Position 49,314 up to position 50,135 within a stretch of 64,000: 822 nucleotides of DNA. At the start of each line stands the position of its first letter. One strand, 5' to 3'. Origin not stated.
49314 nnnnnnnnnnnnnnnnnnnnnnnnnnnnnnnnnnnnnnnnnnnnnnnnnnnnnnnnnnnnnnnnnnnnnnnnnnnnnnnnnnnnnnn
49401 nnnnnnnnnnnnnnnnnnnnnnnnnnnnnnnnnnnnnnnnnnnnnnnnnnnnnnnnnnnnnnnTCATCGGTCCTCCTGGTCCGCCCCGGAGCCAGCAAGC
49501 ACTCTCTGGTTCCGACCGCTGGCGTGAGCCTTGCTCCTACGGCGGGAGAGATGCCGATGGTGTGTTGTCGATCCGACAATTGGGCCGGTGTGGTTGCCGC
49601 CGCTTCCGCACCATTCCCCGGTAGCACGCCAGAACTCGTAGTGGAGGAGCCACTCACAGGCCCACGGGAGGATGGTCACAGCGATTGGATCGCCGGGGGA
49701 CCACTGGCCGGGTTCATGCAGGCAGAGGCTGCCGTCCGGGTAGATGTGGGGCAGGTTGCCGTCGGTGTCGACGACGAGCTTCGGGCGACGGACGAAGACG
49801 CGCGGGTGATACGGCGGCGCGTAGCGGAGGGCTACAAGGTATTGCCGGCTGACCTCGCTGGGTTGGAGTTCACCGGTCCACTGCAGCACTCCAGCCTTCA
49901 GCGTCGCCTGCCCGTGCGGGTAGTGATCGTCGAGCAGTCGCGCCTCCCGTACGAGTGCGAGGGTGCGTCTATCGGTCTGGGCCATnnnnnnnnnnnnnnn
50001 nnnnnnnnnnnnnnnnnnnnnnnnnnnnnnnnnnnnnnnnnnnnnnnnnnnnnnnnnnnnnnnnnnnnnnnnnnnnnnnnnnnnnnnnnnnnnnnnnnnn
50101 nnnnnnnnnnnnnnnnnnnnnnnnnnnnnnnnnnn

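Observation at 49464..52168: CBASS-like core inside the tRNA-Thr island: patatin + CD-NTase + stand-alone E2, tightly coupled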

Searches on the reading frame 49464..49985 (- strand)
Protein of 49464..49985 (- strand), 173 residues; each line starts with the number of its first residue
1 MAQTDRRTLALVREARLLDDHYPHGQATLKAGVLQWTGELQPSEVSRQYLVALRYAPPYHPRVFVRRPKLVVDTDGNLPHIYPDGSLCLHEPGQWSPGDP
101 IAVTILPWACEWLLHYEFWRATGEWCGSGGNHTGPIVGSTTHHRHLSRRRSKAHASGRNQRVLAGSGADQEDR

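Call 4: search_protein_families(library=pfam, proteins=[window:49464-49985:-], max_evalue=0.1)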
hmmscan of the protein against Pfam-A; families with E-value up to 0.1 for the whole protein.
window:49464-49985:- (173 aa): 0 families

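Call 5: search_protein_families(library=padloc, proteins=[window:49464-49985:-], max_evalue=0.1)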
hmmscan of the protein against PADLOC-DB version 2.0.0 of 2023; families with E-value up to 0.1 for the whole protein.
window:49464-49985:- (173 aa): 14 families
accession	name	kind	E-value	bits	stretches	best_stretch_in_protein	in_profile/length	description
PDLC00876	E2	-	8.7e-41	137.2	1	3-145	4-149/158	E2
PDLC00863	E2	-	6.5e-35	118.4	1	4-132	4-139/149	E2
PDLC00864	E2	-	9.6e-35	117.9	1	3-134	4-142/153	E2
PDLC00877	E2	-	4.6e-28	96.1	1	21-133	18-141/150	E2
PDLC00873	E2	-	1.2e-26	90.8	1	35-133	2-104/110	E2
PDLC00862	E2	-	2.9e-26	90.3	1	7-132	22-147/150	E2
PDLC00858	E2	-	4.5e-25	86.5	1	4-134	8-136/148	E2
PDLC00816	Cyclase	-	9.5e-23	78.8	1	10-129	420-539/542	oligonucleotide-cyclase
PDLC00866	E2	-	6e-18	62.7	1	69-132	5-76/82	E2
PDLC00867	E2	-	5.4e-09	34.1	1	66-133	72-143/145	E2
PDLC00860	E2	-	0.00024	18.9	1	57-120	80-144/188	E2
PDLC00836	E1-E2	-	0.0018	15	1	33-110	46-123/602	E1-E2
PDLC00869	E2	-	0.002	16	1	68-128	78-147/158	E2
PDLC00872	E2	-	0.069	10.6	1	56-92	56-89/216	E2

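Call 6: search_protein_families(library=ncbifam, proteins=[window:49464-49985:-], max_evalue=0.1)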
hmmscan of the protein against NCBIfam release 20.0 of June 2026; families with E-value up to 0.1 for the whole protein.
window:49464-49985:- (173 aa): 0 families

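Call 10: search_solved_structures(query=window:49464-49985:-, max_evalue=1, show_alignments=3)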
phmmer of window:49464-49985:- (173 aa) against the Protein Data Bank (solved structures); distinct sequences matched with E-value up to 1: 5.
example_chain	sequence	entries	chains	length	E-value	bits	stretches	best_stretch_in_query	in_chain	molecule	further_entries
8hsb_B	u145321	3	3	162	8.7e-12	48.7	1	32-135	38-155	Type VI secretion protein | E2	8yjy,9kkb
7xed_A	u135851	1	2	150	0.32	14.3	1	48-106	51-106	UBC core domain-containing protein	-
4x57_A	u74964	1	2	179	0.39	14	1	48-106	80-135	Ubiquitin-conjugating enzyme E2 8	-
3jv5_A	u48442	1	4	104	0.69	13.2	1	35-70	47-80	Nuclear factor NF-kappa-B p100 subunit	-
3jv6_B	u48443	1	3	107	0.73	13.1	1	35-70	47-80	Nuclear factor NF-kappa-B p100 subunit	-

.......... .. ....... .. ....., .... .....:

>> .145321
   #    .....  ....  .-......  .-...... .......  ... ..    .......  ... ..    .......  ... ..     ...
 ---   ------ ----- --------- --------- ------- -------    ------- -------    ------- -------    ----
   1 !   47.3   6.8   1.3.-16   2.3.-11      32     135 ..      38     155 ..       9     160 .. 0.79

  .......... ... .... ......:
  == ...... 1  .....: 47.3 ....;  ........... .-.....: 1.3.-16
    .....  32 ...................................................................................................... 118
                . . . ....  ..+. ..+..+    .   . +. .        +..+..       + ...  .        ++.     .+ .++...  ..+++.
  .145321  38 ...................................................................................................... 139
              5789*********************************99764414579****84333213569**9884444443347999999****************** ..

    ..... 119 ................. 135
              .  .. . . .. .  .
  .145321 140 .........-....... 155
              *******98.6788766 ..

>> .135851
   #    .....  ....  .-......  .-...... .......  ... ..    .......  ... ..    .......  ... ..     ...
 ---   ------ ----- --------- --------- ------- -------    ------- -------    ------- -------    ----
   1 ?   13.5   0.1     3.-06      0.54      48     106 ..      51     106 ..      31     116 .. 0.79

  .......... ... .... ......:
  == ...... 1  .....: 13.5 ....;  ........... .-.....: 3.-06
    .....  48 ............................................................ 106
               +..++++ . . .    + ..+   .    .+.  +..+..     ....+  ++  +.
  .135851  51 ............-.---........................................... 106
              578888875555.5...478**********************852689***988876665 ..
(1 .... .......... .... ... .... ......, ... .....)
